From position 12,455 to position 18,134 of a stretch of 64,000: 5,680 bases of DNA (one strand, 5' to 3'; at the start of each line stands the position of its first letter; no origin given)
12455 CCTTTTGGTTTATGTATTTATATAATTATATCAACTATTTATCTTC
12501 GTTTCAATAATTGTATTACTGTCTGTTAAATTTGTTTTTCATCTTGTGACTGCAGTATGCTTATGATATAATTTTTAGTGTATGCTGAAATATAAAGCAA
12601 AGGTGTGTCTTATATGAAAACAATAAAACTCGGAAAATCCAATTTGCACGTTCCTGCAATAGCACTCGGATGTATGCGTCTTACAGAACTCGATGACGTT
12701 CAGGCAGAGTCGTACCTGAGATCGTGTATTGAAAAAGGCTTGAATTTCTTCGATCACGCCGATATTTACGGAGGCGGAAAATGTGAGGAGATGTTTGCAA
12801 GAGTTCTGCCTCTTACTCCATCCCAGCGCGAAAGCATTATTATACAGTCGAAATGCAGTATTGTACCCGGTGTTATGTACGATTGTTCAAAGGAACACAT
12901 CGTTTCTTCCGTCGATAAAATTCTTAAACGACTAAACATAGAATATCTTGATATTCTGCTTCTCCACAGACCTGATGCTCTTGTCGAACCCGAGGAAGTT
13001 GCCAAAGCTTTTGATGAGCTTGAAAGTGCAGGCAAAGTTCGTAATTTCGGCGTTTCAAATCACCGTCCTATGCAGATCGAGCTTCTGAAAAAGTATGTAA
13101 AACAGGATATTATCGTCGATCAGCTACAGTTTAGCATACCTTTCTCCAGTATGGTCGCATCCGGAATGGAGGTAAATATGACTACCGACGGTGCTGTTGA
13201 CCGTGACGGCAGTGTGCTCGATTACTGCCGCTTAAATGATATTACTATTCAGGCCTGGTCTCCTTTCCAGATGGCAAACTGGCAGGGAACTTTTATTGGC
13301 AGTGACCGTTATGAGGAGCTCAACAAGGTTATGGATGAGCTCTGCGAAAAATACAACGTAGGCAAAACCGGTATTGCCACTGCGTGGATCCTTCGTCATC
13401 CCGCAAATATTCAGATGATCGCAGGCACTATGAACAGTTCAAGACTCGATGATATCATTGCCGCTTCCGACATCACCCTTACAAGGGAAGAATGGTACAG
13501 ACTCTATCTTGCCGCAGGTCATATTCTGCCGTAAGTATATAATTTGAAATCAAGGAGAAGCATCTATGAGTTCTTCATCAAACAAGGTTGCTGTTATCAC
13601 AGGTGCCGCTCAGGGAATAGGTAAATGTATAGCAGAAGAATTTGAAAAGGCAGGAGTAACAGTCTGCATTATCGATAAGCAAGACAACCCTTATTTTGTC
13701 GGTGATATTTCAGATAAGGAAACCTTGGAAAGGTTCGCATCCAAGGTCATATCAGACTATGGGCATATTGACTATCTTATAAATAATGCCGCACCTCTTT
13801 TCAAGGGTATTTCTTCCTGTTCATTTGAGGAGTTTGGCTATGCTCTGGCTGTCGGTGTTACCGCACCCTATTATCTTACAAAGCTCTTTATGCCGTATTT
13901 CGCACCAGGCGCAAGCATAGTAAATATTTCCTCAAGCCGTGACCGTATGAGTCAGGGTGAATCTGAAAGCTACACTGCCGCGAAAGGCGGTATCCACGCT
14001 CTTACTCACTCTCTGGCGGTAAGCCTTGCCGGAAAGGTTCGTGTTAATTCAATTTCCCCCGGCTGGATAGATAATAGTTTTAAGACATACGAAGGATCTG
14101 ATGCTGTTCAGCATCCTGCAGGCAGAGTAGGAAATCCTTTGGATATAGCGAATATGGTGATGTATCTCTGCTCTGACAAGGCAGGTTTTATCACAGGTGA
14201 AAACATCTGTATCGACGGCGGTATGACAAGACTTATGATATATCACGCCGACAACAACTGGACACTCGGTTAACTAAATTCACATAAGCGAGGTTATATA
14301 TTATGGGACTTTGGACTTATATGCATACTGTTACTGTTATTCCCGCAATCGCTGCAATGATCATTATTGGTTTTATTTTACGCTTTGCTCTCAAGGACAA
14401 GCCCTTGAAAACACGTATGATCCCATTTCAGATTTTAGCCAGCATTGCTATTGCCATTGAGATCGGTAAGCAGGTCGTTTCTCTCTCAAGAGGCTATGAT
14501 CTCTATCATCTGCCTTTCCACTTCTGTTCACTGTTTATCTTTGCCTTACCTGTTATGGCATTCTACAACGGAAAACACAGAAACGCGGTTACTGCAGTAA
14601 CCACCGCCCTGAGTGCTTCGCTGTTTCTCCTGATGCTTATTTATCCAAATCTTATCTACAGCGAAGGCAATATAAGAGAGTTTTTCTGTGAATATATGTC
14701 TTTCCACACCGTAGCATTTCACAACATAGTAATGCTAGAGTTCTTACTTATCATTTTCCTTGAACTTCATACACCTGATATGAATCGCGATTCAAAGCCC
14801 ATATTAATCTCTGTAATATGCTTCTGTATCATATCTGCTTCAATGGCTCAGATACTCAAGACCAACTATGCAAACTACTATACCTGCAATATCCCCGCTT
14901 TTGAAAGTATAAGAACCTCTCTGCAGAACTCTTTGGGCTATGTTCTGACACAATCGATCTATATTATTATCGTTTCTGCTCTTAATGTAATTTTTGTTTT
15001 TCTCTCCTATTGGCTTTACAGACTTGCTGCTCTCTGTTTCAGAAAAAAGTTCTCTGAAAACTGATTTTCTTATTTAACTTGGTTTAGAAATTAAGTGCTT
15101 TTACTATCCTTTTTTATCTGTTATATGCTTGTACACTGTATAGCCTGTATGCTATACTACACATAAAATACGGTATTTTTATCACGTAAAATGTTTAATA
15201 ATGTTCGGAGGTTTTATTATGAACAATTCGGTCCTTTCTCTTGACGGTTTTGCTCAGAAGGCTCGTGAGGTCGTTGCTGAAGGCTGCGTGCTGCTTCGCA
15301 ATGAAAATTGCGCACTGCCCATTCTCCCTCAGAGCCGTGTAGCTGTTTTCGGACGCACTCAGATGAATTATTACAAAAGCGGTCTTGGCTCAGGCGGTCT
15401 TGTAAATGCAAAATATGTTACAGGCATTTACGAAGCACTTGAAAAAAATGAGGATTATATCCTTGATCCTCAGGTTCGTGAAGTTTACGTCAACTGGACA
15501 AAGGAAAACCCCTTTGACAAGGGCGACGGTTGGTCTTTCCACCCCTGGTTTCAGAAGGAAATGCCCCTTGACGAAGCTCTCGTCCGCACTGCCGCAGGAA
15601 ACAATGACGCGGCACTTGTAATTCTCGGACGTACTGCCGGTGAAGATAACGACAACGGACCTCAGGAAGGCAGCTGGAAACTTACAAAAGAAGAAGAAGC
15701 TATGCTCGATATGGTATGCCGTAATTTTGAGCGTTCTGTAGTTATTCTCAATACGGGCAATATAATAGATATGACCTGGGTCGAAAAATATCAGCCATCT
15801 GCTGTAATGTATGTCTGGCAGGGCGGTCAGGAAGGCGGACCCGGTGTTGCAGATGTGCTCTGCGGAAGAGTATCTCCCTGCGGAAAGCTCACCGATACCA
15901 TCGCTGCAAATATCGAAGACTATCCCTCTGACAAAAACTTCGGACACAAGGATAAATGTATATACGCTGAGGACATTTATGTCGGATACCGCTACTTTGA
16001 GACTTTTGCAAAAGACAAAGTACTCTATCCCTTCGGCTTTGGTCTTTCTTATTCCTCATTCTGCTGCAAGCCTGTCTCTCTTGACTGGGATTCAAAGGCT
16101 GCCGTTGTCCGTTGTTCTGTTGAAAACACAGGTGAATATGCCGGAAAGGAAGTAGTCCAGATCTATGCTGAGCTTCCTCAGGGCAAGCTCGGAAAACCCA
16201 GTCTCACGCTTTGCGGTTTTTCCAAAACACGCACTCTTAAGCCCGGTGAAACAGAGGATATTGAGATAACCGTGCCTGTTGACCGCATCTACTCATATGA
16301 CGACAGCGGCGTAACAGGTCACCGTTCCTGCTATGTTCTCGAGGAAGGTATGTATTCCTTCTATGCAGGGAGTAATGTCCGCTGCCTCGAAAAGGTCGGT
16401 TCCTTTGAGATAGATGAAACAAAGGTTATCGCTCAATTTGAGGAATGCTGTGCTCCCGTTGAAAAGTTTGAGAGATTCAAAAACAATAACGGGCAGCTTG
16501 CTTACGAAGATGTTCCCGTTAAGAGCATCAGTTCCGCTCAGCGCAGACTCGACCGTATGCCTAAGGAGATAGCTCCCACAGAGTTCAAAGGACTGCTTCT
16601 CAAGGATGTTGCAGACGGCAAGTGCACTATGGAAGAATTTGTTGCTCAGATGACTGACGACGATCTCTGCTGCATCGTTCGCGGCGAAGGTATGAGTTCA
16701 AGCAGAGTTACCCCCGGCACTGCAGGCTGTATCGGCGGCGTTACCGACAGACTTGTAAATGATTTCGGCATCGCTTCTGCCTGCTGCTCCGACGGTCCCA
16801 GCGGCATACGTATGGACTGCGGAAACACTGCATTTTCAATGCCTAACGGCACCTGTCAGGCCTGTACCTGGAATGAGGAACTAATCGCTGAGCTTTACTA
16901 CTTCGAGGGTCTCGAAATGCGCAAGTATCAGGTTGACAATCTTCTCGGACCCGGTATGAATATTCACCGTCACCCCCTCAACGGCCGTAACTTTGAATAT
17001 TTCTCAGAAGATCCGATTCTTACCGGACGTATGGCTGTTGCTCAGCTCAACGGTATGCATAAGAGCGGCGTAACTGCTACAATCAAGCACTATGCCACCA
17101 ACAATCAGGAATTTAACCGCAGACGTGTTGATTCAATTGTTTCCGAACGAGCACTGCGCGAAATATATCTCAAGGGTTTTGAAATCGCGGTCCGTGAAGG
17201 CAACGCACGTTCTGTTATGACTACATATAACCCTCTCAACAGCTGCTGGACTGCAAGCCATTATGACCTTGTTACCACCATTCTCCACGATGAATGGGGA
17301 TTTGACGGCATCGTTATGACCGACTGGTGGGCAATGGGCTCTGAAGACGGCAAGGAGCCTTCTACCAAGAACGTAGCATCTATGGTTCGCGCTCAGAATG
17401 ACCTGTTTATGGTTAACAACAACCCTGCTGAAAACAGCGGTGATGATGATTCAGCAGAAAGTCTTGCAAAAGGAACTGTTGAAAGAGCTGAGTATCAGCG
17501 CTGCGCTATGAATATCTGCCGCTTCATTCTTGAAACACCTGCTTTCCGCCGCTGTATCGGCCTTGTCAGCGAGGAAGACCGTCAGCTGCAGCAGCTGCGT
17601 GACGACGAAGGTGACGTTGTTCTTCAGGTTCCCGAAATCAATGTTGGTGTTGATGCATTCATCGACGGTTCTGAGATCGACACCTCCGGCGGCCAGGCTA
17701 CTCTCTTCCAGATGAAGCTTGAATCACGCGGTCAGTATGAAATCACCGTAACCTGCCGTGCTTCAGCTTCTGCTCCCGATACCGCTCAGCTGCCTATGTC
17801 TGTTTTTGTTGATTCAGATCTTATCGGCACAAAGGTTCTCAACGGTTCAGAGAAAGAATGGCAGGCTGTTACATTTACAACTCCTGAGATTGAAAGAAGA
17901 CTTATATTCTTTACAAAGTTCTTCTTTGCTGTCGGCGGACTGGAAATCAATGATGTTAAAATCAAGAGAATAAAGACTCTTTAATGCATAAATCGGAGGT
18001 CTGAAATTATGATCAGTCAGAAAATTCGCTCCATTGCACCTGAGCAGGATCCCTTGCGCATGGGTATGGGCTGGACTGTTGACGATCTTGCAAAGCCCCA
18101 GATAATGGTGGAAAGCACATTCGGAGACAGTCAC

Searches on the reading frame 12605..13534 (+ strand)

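Call 15: search_protein_families(library=pfam, proteins=[window:12605-13534:+], max_evalue=0.001)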
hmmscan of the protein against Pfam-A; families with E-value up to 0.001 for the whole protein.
window:12605-13534:+ (309 aa): 1 family
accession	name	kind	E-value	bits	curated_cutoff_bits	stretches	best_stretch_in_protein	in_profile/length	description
PF00248.27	Aldo_ket_red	-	1.1e-50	172.8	24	1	19-299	2-285/291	Aldo/keto reductase family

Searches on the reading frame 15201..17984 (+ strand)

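Call 14: search_protein_families(library=pfam, proteins=[window:15201-17984:+], max_evalue=0.001)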
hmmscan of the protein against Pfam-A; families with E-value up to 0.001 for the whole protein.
window:15201-17984:+ (927 aa): 3 families
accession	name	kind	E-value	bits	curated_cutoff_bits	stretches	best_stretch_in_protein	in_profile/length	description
PF01915.27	Glyco_hydro_3_C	-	1.2e-38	133.6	31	1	30-284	2-200/200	Glycosyl hydrolase family 3 C-terminal domain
PF00933.27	Glyco_hydro_3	-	2.9e-29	103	27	1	535-760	74-301/316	Glycosyl hydrolase family 3 N terminal domain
PF14310.12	Fn3-like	-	4.2e-13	49.6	25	1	317-392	1-70/71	Fibronectin type III-like domain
